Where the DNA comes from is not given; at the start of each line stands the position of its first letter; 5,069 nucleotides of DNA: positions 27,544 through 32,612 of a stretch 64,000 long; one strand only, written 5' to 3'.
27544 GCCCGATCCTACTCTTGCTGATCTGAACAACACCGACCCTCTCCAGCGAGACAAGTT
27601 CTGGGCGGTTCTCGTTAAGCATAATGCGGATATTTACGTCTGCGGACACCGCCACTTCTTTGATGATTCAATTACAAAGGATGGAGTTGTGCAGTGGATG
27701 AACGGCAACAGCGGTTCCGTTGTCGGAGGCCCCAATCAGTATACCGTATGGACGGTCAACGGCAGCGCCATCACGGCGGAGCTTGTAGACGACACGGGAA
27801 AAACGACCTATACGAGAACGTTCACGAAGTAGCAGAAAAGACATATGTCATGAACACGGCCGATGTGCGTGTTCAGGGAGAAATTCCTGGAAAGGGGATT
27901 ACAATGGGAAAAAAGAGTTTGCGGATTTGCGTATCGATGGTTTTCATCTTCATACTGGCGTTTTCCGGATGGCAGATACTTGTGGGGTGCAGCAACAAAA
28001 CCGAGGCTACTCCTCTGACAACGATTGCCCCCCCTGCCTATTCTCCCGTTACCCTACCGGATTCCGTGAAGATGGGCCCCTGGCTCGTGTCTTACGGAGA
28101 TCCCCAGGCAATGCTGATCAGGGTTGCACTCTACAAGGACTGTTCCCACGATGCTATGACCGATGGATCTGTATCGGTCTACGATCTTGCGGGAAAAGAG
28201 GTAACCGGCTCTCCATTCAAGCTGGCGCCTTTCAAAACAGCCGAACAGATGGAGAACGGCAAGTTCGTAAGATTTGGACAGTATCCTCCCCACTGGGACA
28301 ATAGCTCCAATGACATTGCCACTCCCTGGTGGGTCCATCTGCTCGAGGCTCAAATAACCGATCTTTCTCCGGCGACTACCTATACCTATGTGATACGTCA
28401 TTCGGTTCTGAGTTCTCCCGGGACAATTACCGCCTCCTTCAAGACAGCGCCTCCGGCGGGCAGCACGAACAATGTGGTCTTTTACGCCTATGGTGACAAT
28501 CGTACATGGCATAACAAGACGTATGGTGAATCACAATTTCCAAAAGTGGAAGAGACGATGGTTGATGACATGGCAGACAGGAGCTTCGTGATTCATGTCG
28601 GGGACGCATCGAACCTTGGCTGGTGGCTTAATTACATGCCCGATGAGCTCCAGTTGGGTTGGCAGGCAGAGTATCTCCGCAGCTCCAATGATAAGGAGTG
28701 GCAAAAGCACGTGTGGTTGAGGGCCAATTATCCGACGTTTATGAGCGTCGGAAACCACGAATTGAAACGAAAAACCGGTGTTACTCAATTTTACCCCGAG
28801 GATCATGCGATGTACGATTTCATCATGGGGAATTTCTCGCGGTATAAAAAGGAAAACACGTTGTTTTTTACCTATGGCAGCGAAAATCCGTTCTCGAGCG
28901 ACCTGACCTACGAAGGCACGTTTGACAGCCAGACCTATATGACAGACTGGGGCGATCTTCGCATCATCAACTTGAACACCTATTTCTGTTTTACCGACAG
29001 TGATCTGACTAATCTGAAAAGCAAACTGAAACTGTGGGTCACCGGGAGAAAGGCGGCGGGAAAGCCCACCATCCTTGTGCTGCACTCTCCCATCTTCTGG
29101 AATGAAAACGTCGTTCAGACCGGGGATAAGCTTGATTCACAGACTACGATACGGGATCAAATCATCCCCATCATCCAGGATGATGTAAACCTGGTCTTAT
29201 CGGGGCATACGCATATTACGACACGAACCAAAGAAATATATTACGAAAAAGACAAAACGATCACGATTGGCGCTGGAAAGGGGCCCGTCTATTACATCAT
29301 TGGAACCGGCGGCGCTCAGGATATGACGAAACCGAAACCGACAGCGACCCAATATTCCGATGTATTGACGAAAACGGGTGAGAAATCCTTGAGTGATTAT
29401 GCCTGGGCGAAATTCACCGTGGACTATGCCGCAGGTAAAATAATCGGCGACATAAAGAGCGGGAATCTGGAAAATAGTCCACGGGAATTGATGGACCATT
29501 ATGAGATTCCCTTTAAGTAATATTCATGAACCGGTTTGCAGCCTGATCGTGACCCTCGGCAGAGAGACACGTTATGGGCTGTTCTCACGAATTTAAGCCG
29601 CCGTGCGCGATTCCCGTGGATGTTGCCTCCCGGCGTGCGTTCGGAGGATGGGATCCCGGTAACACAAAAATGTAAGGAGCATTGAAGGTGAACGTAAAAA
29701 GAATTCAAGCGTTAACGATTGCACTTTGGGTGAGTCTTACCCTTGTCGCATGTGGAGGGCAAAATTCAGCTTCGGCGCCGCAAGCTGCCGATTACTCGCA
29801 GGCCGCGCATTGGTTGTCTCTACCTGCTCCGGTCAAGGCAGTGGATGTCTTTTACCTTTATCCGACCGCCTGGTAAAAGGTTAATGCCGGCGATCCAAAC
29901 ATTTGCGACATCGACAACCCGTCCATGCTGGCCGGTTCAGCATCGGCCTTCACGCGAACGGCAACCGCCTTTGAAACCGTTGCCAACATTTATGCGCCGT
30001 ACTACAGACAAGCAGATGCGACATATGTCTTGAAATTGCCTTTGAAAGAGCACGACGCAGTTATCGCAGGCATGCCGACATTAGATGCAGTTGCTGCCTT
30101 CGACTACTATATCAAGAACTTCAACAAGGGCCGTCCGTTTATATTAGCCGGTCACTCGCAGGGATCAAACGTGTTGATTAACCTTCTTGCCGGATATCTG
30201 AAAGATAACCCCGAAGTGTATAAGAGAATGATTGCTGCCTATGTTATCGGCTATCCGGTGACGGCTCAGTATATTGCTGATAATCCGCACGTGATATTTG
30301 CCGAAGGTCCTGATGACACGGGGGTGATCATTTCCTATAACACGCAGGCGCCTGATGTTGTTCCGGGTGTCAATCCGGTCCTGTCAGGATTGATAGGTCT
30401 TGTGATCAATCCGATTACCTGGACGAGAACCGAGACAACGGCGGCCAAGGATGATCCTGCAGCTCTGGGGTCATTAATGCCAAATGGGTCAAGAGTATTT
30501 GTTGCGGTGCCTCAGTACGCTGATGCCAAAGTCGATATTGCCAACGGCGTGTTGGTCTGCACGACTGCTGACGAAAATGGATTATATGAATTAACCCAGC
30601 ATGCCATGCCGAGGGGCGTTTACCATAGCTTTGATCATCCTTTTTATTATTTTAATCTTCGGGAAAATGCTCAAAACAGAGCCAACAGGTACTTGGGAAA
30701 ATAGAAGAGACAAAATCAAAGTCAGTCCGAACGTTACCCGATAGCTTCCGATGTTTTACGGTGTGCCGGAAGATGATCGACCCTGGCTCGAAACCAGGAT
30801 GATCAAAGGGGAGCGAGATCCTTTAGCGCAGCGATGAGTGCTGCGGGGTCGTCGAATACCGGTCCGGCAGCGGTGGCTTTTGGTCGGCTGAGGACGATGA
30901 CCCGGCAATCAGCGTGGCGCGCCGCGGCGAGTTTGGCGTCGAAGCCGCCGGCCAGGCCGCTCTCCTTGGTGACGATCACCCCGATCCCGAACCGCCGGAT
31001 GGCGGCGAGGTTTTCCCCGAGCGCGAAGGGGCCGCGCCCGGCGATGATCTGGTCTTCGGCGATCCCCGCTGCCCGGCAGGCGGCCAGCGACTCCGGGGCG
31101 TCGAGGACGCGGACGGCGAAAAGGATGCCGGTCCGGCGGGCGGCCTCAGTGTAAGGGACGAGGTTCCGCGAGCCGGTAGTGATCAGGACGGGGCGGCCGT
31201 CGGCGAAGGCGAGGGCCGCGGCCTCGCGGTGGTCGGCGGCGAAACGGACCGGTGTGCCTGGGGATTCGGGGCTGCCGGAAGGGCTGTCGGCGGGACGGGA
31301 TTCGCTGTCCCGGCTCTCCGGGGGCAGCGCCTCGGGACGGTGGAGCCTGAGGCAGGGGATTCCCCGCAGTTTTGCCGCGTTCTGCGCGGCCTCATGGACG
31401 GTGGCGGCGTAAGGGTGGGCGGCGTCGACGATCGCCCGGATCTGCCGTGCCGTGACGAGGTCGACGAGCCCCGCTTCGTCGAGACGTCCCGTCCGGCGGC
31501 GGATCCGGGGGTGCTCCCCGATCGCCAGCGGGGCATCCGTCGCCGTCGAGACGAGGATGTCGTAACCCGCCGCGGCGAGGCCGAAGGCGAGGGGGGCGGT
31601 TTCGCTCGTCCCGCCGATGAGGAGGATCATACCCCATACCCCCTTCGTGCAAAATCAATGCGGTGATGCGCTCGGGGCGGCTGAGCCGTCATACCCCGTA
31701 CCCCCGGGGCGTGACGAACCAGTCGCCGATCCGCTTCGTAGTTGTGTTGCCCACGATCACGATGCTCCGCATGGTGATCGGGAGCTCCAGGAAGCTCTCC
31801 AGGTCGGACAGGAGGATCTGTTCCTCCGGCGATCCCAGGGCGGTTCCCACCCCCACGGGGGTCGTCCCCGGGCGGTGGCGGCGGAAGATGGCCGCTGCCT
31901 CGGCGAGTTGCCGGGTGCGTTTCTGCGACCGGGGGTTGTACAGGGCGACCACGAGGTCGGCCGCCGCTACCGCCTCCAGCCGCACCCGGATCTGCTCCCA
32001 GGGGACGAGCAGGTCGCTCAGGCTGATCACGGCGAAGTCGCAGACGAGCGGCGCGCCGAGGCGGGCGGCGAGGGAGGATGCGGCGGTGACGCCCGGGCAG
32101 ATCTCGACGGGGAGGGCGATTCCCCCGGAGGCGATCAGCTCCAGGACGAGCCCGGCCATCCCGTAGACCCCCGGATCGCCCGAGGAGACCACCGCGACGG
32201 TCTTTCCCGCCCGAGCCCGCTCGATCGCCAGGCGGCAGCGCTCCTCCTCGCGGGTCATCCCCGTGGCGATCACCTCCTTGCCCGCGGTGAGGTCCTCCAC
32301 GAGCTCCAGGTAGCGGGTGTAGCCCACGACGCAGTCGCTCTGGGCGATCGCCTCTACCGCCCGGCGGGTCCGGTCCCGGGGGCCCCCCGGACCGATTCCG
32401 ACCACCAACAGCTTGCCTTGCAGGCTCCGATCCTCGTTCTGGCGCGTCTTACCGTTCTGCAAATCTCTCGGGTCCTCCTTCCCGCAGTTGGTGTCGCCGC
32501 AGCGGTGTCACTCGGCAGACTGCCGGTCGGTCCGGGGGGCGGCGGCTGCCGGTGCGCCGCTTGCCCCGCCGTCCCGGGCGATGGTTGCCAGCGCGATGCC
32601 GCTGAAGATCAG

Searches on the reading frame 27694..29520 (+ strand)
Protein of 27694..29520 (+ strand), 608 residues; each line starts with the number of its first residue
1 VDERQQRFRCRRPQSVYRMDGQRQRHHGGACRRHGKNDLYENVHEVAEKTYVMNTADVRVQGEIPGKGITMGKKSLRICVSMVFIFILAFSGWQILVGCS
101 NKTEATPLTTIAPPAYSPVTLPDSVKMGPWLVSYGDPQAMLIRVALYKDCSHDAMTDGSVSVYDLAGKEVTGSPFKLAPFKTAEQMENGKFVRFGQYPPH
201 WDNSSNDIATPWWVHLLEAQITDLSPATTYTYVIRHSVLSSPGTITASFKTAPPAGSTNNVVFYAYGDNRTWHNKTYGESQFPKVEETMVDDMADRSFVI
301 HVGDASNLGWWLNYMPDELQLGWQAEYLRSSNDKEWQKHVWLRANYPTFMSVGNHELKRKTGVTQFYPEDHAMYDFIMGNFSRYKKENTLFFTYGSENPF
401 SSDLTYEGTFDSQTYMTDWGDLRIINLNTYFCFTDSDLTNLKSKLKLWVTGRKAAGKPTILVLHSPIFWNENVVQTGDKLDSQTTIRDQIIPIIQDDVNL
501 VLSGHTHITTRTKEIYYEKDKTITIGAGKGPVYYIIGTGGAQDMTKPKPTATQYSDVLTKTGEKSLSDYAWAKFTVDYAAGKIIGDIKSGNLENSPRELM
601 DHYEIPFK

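Call 44: search_protein_families(library=pfam, proteins=[window:27694-29520:+], max_evalue=0.00001)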
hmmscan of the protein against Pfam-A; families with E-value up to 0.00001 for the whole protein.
window:27694-29520:+ (608 aa): 1 family
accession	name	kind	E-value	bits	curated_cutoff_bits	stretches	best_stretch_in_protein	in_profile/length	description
PF00149.33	Metallophos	-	1.3e-10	42.4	21.5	1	278-508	11-190/191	Calcineurin-like phosphoesterase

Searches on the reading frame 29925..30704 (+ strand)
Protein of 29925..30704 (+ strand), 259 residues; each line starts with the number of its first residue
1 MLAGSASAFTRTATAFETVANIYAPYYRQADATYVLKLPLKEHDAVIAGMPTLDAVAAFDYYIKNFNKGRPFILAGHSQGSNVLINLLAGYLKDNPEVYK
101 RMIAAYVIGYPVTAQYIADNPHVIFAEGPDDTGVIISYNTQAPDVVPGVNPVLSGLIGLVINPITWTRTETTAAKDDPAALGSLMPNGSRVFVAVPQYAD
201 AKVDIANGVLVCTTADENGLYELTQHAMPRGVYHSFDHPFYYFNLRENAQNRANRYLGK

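Call 44: search_protein_families(library=pfam, proteins=[window:29925-30704:+], max_evalue=0.00001)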
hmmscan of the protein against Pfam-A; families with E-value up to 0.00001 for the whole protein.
window:29925-30704:+ (259 aa): 1 family
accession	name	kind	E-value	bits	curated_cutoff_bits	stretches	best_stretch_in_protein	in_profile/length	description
PF11288.14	DUF3089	-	2.2e-39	135.6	23.4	1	8-144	33-167/207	Protein of unknown function (DUF3089)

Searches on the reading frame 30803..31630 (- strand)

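Call 45: search_protein_families(library=pfam, proteins=[window:30803-31630:-], max_evalue=0.00001)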
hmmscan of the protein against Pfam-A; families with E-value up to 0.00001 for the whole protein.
window:30803-31630:- (275 aa): 1 family
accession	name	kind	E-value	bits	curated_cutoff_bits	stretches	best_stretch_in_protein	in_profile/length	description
PF02571.20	CbiJ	-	2.4e-60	204.4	28.6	1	2-269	2-233/234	Precorrin-6x reductase CbiJ/CobK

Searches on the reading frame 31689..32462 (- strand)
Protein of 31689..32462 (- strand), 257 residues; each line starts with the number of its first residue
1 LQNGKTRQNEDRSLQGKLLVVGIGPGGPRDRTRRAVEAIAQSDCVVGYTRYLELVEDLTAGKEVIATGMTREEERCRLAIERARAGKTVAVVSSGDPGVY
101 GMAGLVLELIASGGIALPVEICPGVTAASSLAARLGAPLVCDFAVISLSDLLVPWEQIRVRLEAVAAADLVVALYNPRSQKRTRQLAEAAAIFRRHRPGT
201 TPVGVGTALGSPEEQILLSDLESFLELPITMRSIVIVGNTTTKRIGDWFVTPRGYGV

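Call 45: search_protein_families(library=pfam, proteins=[window:31689-32462:-], max_evalue=0.00001)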
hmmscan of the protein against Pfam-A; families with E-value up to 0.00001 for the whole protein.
window:31689-32462:- (257 aa): 1 family
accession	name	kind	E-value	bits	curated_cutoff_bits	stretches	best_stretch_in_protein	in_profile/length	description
PF00590.25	TP_methylase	-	1.6e-41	143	27.8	1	17-222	1-209/212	Tetrapyrrole (Corrin/Porphyrin) Methylases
